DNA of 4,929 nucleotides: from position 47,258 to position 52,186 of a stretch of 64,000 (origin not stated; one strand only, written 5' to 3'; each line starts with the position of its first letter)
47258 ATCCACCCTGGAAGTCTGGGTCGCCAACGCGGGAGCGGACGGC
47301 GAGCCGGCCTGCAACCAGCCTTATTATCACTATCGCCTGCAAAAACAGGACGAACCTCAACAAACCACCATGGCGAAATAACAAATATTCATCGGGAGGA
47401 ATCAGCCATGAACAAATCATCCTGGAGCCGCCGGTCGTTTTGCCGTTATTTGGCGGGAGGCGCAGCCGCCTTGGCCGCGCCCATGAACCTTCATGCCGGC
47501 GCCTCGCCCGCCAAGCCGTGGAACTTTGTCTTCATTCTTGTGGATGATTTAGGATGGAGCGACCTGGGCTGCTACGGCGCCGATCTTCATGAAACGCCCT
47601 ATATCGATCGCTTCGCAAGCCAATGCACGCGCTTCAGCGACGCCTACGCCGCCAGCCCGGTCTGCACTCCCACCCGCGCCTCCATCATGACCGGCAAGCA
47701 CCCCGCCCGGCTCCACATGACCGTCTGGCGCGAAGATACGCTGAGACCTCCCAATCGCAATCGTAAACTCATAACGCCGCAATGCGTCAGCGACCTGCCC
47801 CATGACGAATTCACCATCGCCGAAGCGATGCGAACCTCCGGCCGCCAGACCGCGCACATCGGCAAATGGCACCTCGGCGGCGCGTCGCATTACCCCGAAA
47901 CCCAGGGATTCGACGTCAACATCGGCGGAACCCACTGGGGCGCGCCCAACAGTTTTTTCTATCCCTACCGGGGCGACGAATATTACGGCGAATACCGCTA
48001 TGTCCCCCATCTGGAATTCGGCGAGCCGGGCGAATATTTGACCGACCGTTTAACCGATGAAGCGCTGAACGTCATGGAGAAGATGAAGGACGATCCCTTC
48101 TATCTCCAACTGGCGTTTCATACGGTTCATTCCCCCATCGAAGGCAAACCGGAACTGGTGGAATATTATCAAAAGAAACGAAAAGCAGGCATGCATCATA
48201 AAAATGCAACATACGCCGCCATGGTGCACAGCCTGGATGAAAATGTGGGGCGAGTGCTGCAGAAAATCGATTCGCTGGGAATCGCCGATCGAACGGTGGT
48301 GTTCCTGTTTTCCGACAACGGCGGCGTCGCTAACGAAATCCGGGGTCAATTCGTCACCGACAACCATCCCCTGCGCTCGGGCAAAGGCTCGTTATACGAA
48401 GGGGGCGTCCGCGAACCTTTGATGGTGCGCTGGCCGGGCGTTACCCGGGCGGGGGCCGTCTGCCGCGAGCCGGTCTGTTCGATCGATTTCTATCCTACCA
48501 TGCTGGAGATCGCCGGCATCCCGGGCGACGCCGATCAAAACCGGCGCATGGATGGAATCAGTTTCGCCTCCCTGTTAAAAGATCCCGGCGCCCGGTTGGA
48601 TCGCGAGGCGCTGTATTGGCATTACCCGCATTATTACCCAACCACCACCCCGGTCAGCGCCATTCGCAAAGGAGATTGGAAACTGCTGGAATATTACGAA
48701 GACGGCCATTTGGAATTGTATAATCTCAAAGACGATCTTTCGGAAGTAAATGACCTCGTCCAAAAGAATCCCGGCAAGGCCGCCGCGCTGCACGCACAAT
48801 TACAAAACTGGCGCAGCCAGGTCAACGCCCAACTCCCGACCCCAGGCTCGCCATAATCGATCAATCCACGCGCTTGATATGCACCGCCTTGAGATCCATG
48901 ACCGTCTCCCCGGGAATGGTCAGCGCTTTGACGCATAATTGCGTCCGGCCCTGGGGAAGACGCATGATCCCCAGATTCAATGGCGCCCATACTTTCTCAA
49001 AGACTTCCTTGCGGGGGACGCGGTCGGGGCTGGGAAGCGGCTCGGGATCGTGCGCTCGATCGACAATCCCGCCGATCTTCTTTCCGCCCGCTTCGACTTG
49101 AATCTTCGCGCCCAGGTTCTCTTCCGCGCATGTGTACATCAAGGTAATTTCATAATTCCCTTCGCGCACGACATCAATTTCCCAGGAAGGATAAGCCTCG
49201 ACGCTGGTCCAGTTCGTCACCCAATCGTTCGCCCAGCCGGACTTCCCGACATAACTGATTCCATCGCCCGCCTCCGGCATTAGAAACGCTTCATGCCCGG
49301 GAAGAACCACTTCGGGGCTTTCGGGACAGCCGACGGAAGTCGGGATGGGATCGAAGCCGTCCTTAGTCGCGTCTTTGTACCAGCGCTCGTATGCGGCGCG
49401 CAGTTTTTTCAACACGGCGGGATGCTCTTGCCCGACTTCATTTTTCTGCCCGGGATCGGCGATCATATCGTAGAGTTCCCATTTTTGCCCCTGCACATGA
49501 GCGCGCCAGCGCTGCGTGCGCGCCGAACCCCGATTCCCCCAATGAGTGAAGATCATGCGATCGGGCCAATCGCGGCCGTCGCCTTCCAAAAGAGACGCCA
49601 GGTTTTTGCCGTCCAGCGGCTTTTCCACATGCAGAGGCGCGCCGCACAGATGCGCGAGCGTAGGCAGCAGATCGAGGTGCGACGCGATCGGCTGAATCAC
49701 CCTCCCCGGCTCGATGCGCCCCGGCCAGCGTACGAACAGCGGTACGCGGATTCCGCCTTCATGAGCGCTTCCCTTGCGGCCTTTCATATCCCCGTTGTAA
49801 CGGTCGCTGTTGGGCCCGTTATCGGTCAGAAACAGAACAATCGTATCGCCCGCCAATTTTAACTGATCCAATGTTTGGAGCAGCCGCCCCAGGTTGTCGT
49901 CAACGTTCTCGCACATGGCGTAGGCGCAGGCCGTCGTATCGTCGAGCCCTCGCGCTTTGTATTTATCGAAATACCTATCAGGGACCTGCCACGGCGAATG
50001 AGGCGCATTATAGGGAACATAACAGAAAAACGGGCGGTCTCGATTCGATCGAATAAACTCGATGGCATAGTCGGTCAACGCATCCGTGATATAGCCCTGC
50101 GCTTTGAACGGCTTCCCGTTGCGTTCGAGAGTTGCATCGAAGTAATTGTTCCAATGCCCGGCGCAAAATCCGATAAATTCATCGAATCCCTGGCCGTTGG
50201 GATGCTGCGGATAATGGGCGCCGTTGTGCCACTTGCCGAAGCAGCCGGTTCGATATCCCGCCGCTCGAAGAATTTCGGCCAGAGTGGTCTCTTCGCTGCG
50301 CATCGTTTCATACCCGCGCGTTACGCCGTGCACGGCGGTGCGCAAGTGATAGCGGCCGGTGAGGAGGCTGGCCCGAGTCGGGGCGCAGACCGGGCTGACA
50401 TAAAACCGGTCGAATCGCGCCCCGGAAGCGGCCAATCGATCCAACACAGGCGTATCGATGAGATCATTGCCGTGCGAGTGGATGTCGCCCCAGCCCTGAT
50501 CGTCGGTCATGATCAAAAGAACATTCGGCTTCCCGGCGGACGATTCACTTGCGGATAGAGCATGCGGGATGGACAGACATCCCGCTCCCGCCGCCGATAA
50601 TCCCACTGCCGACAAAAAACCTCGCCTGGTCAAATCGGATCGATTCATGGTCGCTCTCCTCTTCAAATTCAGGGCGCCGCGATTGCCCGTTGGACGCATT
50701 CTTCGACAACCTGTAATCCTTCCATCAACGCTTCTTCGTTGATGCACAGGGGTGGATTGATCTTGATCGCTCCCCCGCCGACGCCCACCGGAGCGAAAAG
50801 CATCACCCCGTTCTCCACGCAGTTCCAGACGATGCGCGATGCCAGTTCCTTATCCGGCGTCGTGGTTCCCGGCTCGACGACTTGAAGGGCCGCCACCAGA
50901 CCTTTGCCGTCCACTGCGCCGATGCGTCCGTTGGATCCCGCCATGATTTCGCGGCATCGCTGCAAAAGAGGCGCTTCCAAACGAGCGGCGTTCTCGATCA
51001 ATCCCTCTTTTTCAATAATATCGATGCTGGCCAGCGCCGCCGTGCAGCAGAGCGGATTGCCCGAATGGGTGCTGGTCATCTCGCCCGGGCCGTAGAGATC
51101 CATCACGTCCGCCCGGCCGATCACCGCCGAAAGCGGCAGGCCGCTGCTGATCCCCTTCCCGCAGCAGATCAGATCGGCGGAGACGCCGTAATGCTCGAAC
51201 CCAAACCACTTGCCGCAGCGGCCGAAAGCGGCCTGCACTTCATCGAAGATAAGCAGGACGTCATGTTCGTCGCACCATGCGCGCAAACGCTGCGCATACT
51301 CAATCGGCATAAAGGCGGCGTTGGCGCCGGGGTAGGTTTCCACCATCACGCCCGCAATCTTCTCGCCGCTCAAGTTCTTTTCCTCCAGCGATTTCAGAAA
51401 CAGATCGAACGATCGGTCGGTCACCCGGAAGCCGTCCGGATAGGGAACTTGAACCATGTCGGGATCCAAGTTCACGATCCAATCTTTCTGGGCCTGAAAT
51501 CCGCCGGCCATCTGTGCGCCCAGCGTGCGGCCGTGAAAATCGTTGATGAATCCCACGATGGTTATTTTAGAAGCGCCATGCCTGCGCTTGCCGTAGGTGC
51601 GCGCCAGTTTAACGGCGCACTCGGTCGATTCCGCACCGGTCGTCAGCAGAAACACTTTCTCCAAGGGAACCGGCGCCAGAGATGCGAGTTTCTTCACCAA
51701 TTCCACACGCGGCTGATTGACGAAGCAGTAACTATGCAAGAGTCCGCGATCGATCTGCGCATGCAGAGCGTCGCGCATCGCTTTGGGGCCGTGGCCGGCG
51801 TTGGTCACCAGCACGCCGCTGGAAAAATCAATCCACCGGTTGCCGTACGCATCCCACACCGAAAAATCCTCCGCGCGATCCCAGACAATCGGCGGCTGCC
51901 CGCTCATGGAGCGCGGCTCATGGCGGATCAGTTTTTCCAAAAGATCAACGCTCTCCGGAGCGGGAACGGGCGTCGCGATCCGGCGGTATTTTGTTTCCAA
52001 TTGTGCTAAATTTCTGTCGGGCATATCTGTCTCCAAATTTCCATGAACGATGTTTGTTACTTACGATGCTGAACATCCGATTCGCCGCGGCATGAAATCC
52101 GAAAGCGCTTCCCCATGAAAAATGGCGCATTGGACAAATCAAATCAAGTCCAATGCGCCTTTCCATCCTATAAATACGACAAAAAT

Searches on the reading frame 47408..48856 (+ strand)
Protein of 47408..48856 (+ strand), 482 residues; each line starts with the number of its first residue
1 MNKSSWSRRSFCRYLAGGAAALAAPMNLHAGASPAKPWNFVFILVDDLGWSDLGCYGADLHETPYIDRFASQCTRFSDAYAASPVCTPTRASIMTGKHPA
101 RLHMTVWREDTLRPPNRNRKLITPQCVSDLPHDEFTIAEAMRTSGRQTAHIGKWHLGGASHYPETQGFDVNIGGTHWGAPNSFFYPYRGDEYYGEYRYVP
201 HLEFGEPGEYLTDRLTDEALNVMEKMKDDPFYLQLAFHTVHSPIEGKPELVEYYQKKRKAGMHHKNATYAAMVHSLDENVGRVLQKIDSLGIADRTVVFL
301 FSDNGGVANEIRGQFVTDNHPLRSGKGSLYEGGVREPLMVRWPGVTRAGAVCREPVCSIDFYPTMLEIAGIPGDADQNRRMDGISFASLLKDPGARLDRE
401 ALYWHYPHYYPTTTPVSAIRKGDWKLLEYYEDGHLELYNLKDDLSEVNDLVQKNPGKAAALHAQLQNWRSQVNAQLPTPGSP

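Call 8: search_protein_families(library=pfam, proteins=[window:47408-48856:+], max_evalue=0.001)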
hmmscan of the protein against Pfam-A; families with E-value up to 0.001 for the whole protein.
window:47408-48856:+ (482 aa): 3 families
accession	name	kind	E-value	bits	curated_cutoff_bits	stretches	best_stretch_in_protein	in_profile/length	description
PF00884.28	Sulfatase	-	3.5e-57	194.4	25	1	39-371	2-301/301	Sulfatase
PF16347.10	SGSH_C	-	3.8e-21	76.3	29.3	1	328-467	10-150/154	N-sulphoglucosamine sulphohydrolase, C-terminal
PF01663.27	Phosphodiest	-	2.1e-10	41.1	23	1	41-339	2-251/342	Type I phosphodiesterase / nucleotide pyrophosphatase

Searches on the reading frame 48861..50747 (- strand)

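Call 25: search_protein_families(library=pfam, proteins=[window:48861-50747:-], max_evalue=0.001)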
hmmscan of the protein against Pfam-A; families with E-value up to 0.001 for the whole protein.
window:48861-50747:- (628 aa): 3 families
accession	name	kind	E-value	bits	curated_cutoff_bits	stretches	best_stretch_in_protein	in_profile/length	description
PF00884.28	Sulfatase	-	5.2e-67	226.7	25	1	74-369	1-300/301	Sulfatase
PF16347.10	SGSH_C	-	8.5e-11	42.7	29.3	1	329-441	12-134/154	N-sulphoglucosamine sulphohydrolase, C-terminal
PF01663.27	Phosphodiest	-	0.0002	21.5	23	0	76-311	1-220/342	Type I phosphodiesterase / nucleotide pyrophosphatase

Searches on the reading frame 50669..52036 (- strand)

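Call 25: search_protein_families(library=pfam, proteins=[window:50669-52036:-], max_evalue=0.001)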
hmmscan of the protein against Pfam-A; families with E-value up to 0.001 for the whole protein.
window:50669-52036:- (455 aa): 1 family
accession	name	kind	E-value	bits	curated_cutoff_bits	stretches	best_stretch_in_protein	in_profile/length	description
PF00202.27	Aminotran_3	-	8.6e-88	295.2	30.5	1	47-447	8-402/403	Aminotransferase class-III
